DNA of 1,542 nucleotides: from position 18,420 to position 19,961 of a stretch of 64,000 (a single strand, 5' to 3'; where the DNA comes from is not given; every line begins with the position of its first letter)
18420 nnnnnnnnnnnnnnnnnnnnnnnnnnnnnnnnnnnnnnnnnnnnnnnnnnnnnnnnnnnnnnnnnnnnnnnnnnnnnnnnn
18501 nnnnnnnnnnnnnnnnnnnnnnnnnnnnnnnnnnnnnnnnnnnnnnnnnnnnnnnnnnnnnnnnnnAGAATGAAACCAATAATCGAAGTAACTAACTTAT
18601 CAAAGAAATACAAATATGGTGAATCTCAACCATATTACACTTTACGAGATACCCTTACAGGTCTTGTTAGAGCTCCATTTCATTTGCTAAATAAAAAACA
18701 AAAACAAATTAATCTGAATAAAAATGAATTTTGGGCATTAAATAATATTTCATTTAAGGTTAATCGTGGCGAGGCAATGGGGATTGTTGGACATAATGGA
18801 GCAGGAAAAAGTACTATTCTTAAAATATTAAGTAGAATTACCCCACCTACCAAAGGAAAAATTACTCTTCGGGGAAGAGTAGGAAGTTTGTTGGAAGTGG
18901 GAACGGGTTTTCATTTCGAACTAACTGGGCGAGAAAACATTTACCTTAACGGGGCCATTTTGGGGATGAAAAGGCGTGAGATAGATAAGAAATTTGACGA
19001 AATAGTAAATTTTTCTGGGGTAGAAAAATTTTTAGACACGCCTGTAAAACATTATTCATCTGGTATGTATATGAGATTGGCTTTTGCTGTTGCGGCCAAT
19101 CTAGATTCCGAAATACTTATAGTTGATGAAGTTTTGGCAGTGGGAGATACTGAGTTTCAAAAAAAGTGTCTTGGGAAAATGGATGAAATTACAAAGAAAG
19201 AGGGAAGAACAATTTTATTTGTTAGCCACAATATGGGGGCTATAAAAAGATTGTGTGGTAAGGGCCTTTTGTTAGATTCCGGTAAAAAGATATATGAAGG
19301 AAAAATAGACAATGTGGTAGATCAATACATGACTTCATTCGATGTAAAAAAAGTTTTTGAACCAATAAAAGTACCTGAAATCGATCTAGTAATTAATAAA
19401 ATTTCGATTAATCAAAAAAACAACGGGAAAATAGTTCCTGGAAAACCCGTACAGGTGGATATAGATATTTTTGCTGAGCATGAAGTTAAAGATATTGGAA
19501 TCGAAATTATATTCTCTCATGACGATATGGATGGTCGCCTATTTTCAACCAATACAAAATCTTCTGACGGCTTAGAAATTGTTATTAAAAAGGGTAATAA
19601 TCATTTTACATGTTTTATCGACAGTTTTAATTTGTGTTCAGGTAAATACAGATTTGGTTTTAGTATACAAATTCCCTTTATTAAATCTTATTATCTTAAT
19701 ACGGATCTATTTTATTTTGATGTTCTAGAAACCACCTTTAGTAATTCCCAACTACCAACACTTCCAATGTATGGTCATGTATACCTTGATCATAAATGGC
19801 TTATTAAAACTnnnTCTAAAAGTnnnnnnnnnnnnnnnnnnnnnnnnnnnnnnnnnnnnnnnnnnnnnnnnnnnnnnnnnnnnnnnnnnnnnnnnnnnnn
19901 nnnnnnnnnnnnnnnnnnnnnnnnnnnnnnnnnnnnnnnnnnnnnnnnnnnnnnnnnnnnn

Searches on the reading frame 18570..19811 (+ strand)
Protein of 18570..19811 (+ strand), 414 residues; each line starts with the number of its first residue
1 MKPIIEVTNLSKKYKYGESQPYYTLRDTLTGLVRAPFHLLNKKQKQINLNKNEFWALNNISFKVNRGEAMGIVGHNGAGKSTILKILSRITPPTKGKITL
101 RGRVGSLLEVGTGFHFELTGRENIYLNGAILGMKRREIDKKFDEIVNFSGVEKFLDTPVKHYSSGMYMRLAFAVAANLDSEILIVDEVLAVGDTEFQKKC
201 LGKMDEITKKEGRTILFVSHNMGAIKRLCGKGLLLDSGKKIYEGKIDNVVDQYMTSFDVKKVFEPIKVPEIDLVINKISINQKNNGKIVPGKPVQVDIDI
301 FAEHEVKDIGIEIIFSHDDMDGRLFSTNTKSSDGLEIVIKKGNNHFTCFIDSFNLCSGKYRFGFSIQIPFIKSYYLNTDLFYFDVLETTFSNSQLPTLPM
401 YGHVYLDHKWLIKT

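Call 55: search_protein_families(library=pfam, proteins=[window:18570-19811:+], max_evalue=0.001)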
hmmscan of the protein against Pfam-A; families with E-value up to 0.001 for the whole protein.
window:18570-19811:+ (414 aa): 2 families
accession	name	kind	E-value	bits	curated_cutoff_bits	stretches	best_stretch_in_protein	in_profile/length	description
PF00005.33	ABC_tran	-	2.4e-23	83.7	25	1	57-188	1-135/137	ABC transporter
PF14524.12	Wzt_C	-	0.0006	20.3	30.4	0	282-366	22-105/143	Wzt C-terminal domain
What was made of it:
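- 17730..19814 (+): Context: ABC-2 permease (17730-18566) and an ATPase with a C-terminal extension (18570-19814), resembling a Wzm/Wzt-type glycan exporter. ABC_tran E=2.4e-23 plus a sub-threshold Wzt_C hit of 20.3 bits (call 55).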
